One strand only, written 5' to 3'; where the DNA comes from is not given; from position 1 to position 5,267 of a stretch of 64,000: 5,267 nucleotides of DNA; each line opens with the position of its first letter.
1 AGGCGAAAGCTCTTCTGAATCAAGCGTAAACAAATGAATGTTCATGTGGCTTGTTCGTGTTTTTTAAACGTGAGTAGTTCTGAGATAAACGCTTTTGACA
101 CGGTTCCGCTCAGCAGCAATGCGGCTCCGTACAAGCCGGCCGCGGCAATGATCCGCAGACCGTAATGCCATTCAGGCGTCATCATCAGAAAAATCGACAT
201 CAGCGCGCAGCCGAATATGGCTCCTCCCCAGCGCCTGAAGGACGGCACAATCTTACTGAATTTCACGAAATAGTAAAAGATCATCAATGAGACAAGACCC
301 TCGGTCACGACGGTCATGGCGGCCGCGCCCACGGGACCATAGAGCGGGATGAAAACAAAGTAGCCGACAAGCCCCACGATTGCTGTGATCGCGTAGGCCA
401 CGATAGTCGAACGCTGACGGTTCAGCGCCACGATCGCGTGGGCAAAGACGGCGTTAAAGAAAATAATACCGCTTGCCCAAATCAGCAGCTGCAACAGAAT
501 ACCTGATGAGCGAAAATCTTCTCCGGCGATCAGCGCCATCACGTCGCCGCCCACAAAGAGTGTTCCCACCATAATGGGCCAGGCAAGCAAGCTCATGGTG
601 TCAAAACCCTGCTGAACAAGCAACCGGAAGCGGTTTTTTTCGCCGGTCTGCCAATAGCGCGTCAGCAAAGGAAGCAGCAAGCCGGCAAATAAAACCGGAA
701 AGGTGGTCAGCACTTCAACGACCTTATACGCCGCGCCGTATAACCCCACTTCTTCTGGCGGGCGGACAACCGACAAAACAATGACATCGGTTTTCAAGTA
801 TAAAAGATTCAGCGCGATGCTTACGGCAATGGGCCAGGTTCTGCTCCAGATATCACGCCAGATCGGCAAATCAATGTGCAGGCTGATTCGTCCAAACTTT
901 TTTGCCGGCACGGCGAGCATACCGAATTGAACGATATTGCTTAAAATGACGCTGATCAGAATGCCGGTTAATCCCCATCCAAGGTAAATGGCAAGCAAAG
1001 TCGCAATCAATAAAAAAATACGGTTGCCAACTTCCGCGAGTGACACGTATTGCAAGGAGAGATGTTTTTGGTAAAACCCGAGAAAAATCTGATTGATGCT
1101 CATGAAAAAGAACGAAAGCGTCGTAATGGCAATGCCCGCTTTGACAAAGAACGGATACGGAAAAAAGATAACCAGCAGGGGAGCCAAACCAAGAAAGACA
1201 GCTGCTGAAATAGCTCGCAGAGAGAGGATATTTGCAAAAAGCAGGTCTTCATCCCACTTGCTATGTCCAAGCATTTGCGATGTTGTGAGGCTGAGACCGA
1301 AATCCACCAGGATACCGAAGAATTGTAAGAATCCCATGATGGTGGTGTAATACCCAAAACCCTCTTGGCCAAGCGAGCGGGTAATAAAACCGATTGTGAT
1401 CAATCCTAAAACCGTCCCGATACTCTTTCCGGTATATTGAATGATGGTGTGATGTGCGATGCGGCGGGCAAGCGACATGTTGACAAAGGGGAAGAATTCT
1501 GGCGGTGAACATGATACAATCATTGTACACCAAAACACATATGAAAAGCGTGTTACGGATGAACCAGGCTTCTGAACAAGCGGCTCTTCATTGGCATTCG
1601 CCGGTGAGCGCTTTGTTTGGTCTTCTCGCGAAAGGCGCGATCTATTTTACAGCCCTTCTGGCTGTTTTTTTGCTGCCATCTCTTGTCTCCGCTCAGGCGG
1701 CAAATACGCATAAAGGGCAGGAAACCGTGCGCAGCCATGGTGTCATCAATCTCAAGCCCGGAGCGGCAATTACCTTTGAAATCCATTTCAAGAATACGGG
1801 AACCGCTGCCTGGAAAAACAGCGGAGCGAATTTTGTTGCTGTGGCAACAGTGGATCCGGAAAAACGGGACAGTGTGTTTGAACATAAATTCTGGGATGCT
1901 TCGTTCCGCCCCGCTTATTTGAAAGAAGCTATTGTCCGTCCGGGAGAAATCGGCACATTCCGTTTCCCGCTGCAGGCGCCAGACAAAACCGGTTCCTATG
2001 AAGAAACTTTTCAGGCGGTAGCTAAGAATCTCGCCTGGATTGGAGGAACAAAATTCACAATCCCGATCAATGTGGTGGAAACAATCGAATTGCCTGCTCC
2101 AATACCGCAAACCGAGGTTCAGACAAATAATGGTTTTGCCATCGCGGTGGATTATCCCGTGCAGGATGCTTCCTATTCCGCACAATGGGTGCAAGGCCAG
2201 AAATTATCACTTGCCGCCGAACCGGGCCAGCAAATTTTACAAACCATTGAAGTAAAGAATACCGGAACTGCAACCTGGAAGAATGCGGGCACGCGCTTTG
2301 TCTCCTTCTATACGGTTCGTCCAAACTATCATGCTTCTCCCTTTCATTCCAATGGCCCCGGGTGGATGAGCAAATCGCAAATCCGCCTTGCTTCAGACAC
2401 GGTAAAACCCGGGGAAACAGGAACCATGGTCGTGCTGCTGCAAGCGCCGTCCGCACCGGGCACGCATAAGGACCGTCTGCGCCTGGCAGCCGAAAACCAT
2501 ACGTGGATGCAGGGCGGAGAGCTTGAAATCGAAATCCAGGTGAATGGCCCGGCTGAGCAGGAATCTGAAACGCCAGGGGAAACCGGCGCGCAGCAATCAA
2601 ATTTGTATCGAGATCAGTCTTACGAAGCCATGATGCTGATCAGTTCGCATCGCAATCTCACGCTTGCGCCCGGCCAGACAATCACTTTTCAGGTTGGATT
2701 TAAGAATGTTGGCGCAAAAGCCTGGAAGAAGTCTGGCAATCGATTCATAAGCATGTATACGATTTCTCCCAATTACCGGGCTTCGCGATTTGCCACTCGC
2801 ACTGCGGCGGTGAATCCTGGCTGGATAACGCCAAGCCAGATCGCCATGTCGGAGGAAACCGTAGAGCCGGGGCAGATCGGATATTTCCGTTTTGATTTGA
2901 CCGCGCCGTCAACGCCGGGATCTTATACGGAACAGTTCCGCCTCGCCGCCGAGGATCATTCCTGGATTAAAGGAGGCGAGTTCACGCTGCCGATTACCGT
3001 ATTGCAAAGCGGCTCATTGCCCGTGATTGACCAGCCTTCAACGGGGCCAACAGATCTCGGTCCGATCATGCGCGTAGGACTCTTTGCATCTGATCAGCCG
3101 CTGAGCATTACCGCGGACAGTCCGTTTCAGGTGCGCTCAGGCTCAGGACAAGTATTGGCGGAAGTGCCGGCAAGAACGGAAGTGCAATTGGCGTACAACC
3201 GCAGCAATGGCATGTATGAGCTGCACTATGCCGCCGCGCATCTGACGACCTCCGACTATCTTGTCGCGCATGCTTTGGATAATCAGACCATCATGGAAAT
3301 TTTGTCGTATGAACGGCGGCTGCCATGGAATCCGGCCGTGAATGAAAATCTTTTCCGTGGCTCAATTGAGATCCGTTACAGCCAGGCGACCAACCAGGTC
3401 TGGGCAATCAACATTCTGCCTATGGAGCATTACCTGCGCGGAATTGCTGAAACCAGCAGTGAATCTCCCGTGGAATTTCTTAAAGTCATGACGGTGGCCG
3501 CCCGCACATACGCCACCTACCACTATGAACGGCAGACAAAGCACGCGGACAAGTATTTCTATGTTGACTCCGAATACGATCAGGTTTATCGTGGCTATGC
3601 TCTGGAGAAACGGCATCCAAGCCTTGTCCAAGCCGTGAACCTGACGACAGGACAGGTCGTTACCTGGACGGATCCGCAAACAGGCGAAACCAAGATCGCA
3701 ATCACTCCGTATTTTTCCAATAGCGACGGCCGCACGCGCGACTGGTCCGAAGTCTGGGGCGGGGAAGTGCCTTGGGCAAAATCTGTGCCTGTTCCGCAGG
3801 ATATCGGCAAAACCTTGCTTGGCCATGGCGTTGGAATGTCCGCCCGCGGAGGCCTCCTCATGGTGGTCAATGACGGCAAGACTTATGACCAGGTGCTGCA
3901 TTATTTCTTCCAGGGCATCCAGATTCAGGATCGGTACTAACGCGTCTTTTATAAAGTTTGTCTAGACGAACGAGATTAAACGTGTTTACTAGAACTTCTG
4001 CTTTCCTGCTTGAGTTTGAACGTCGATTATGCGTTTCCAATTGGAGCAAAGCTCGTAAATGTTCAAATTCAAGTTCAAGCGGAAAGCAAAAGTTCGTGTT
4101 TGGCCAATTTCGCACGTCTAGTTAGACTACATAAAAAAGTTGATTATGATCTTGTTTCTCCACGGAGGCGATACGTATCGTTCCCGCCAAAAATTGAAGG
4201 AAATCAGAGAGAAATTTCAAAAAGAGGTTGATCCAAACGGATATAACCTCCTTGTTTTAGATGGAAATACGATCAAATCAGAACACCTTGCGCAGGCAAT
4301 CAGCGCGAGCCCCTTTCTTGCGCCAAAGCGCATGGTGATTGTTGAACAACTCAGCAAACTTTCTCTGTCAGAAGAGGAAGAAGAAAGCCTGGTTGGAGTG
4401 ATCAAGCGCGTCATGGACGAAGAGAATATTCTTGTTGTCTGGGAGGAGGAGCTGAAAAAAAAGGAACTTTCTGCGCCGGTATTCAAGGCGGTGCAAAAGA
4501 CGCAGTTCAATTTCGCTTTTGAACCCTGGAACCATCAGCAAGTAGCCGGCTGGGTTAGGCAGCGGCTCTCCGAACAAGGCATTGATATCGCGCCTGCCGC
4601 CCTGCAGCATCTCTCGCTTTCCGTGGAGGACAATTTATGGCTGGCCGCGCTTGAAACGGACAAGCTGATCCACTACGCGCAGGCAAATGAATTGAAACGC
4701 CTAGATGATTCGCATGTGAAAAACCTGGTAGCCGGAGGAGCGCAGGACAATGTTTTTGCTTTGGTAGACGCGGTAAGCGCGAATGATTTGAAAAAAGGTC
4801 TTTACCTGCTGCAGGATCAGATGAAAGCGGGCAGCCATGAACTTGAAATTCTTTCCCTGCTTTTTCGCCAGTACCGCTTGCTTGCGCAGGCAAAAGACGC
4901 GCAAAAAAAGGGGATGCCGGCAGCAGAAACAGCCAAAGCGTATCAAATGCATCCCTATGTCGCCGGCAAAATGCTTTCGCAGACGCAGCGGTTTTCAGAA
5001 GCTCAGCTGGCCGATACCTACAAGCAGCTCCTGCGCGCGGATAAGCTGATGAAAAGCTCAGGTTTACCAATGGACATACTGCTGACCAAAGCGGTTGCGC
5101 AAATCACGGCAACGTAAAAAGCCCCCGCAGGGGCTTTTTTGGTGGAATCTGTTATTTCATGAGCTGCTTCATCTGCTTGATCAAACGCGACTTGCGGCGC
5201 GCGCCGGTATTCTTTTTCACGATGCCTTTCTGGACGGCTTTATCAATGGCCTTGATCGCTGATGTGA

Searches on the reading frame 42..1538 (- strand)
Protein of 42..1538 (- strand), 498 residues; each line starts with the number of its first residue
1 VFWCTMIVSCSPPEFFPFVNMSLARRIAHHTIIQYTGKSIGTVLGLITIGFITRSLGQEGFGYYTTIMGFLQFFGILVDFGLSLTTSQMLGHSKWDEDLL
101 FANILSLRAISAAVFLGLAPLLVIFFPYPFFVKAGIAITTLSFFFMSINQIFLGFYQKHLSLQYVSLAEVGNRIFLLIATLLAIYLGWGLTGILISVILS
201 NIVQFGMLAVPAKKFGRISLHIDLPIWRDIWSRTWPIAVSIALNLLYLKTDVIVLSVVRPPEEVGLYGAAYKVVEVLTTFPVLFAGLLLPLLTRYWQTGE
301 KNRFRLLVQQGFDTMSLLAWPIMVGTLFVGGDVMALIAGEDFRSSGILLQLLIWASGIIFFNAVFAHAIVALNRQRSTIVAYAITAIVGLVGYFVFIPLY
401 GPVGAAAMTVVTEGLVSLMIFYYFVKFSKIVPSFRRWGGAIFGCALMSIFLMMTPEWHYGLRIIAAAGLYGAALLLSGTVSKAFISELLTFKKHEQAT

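Call 75: search_protein_families(library=pfam, proteins=[window:42-1538:-], max_evalue=0.001)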
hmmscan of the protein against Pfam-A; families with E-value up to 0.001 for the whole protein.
window:42-1538:- (498 aa): 2 families
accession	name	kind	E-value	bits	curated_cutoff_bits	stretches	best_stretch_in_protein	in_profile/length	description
PF01943.22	Polysacc_synt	-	2.4e-26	93.2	28.2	1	31-296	5-274/274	Polysaccharide biosynthesis protein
PF13440.11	Polysacc_synt_3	-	3.1e-22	79.6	23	1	53-343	3-289/293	Polysaccharide biosynthesis protein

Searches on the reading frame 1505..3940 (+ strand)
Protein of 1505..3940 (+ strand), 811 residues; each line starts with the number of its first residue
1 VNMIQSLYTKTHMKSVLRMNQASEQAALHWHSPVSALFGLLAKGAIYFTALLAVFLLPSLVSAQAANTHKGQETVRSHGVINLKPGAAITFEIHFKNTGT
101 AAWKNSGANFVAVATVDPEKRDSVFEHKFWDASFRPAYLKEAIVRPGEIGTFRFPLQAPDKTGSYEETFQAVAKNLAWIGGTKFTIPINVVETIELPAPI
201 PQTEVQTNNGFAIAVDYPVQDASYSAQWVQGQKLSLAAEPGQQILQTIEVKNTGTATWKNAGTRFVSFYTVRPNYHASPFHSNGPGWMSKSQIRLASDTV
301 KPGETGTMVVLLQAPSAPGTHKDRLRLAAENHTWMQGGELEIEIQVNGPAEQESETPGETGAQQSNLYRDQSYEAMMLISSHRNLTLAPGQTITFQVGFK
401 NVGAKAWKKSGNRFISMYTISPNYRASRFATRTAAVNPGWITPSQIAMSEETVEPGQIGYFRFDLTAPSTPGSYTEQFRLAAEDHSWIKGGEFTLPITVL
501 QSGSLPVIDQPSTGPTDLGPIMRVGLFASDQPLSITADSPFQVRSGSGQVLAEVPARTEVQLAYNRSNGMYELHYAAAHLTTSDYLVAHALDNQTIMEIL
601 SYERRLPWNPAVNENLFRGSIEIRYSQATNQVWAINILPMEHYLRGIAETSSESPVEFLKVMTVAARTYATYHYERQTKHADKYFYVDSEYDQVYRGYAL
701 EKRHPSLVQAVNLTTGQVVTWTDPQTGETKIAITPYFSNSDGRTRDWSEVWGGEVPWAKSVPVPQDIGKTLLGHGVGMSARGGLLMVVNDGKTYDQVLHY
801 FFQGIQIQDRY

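Call 75: search_protein_families(library=pfam, proteins=[window:1505-3940:+], max_evalue=0.001)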
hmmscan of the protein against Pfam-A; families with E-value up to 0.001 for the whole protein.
window:1505-3940:+ (811 aa): 3 families
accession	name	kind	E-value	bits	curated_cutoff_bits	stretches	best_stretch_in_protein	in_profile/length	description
PF16158.11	N_BRCA1_IG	-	4.3e-22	79.1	28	3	239-346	9-108/108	Ig-like domain from next to BRCA1 gene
PF08486.15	SpoIID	-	7.3e-15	55.8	23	1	630-721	3-97/97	Stage II sporulation protein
PF14016.12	DUF4232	-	1.3e-05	25.8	27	0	371-418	64-98/129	Domain of unknown function (DUF4232)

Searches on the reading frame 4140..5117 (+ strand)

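Call 75: search_protein_families(library=pfam, proteins=[window:4140-5117:+], max_evalue=0.001)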
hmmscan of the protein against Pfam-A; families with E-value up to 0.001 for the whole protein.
window:4140-5117:+ (325 aa): 2 families
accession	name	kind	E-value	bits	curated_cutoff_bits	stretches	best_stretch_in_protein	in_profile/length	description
PF21694.2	DNA_pol3_delta_C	-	2.9e-27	95.5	27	1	202-315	1-114/121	DNA polymerase III delta subunit, C-terminal domain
PF06144.19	DNA_pol3_delta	-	7.8e-06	26.3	21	1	7-120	3-116/124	DNA polymerase III, delta subunit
